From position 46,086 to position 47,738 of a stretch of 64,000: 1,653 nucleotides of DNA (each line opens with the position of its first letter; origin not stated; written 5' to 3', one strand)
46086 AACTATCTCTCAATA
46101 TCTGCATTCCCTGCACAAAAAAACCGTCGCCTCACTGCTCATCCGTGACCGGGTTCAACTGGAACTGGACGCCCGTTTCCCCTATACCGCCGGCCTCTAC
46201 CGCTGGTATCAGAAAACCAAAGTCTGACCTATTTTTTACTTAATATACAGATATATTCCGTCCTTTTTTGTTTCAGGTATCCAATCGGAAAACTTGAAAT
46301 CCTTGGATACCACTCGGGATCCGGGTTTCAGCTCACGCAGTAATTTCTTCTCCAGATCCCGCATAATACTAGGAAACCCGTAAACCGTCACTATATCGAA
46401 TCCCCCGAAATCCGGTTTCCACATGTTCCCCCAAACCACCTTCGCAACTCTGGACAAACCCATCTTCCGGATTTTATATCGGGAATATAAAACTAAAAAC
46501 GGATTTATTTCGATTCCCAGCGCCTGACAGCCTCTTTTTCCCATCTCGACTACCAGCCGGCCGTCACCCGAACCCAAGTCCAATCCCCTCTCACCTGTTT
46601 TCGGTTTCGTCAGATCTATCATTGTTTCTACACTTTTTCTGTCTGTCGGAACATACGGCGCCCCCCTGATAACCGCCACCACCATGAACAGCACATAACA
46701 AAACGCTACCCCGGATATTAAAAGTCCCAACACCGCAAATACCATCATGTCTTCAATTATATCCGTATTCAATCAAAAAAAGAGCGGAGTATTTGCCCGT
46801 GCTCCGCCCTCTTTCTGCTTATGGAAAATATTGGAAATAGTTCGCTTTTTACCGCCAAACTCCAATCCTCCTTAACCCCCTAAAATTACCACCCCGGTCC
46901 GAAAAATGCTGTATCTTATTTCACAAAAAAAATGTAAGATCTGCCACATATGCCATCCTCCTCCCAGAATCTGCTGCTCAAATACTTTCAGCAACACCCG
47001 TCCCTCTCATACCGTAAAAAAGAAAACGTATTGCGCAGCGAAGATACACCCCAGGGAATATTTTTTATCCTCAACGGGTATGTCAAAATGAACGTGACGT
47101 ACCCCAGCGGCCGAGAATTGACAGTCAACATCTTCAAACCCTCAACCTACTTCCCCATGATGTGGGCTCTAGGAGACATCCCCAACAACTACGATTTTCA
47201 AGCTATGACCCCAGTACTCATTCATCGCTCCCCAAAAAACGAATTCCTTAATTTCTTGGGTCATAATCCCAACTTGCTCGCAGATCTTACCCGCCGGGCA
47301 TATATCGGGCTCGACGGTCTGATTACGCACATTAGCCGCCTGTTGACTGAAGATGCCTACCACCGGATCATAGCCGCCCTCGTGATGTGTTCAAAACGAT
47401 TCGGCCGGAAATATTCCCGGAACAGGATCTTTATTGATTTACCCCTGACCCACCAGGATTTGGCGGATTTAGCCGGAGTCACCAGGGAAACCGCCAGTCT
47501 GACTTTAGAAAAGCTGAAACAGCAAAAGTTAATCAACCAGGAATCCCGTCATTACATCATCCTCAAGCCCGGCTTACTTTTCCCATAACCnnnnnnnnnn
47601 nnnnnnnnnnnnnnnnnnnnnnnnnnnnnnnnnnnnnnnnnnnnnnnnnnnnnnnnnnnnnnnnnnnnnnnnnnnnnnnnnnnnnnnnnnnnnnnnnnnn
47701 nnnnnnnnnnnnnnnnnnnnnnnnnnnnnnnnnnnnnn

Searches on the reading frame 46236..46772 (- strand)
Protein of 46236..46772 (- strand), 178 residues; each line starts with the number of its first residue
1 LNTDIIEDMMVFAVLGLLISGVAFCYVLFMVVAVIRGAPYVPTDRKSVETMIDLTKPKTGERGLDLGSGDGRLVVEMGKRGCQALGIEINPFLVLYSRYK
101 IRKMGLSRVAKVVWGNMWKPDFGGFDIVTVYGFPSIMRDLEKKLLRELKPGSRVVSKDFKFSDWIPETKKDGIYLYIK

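Call 83: search_protein_families(library=pfam, proteins=[window:46236-46772:-], max_evalue=0.001)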
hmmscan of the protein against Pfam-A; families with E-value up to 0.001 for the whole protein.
window:46236-46772:- (178 aa): 6 families
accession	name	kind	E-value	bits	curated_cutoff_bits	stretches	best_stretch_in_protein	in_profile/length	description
PF13847.12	Methyltransf_31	-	1.6e-06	28.3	27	1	59-168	3-121/145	Methyltransferase domain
PF13649.12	Methyltransf_25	-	2e-05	25.6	27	1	64-148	2-93/97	Methyltransferase domain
PF01135.25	PCMT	-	9e-05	22.8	20.3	1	49-155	63-170/210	Protein-L-isoaspartate(D-aspartate) O-methyltransferase (PCMT)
PF13489.12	Methyltransf_23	-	0.0001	22.5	27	1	55-104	18-61/164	Methyltransferase domain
PF08242.18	Methyltransf_12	-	0.00016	22.8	30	1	64-147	1-87/98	Methyltransferase domain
PF08241.18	Methyltransf_11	-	0.00033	21.7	21.2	1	64-151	1-90/95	Methyltransferase domain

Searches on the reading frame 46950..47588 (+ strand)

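Call 83: search_protein_families(library=pfam, proteins=[window:46950-47588:+], max_evalue=0.001)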
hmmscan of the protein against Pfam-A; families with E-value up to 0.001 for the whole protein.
window:46950-47588:+ (212 aa): 4 families
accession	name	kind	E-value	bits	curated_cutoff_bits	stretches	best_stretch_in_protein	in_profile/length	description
PF13545.12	HTH_Crp_2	-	7.2e-15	55.1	27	1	139-207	2-64/70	Crp-like helix-turn-helix domain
PF00027.35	cNMP_binding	-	1.6e-13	50.9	27.5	1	20-105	3-88/89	Cyclic nucleotide-binding domain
PF00325.26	Crp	-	1.1e-09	38.3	21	1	164-195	1-32/32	Bacterial regulatory proteins, crp family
PF12802.13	MarR_2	-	0.0007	20.1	27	0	166-198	21-53/61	MarR family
